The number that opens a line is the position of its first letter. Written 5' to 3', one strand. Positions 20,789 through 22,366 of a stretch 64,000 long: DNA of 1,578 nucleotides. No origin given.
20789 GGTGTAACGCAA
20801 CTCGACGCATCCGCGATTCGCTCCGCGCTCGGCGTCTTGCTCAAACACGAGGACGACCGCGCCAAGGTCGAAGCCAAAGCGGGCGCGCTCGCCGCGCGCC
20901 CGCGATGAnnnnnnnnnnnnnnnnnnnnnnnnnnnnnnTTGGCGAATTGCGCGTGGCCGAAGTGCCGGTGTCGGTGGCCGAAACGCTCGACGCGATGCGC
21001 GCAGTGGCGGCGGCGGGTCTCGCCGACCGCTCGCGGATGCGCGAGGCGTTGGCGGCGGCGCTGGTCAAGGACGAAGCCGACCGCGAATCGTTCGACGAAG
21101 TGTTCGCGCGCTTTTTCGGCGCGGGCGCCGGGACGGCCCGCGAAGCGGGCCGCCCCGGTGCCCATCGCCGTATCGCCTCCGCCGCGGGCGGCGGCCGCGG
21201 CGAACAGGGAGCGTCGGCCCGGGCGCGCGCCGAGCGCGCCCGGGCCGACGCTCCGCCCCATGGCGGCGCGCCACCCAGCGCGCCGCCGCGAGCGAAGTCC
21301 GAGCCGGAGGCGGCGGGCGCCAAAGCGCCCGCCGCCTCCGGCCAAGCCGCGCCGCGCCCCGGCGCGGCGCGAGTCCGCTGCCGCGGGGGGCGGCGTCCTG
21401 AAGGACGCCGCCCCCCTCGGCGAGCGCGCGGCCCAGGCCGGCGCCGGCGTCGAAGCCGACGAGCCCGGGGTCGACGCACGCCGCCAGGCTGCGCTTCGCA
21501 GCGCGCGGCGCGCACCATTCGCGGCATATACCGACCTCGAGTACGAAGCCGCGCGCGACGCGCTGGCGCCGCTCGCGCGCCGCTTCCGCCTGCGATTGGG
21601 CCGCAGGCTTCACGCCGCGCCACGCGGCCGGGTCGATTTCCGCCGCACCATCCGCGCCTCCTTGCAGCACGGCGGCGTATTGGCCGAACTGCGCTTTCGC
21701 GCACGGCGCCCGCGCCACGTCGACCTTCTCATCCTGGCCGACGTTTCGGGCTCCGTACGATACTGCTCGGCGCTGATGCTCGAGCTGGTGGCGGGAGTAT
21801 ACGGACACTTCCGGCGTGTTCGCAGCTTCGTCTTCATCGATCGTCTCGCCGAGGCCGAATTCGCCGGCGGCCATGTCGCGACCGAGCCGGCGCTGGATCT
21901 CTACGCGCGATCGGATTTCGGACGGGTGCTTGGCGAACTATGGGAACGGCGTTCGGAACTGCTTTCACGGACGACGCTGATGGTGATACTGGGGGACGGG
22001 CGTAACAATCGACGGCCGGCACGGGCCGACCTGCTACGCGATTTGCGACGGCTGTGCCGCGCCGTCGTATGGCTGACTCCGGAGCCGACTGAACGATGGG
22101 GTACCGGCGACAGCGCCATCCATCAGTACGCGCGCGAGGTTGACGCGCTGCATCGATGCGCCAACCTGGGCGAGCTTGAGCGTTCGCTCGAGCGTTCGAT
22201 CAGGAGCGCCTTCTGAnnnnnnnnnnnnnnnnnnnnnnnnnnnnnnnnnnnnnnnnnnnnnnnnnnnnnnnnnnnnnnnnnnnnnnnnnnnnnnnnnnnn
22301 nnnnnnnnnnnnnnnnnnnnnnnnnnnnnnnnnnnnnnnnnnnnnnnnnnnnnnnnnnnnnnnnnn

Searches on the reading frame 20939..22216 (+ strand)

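Call 71: search_protein_families(library=pfam, proteins=[window:20939-22216:+], max_evalue=0.0001)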
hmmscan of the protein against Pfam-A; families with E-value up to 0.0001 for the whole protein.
window:20939-22216:+ (425 aa): 1 family
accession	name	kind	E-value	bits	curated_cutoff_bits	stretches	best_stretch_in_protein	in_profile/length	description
PF05762.20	VWA_CoxE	-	1.5e-30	106.8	26.4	1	208-400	4-205/222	VWA domain containing CoxE-like protein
